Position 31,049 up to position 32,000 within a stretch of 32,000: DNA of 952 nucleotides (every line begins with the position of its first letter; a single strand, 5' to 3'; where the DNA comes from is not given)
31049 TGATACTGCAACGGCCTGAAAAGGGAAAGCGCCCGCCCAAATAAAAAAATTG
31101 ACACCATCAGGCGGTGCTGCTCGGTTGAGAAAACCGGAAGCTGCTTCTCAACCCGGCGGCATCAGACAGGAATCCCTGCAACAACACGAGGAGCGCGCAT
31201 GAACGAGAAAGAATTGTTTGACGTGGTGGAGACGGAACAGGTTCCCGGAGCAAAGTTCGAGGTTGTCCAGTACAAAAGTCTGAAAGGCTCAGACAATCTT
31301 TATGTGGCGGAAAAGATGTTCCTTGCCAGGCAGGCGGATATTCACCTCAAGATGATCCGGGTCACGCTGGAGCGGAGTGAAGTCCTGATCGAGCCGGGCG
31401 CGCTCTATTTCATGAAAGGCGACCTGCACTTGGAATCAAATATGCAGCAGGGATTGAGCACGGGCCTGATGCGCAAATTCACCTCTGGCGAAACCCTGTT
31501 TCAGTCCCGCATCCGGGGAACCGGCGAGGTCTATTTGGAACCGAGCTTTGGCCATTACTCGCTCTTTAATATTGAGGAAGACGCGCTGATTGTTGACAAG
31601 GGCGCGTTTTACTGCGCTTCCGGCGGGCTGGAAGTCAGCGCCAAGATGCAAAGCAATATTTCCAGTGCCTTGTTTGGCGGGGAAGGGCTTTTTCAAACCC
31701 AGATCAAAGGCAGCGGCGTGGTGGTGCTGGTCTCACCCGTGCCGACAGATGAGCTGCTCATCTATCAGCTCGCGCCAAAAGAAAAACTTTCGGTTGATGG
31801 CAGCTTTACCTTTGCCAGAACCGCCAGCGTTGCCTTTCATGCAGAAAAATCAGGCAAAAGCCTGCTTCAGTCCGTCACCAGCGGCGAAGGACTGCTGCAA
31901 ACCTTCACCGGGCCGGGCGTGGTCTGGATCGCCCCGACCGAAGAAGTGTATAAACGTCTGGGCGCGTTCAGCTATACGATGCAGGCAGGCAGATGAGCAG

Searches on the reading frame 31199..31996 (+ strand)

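Call 9: search_protein_families(library=ncbifam, proteins=[window:31199-31996:+], max_evalue=0.1)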
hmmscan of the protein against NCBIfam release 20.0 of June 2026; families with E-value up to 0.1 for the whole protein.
window:31199-31996:+ (265 aa): 1 family
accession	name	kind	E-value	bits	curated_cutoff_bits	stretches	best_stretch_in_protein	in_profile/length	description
TIGR00266.1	TIGR00266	hypoth_equivalog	8.6e-21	74.5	96.6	1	52-244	13-202/222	TIGR00266 family protein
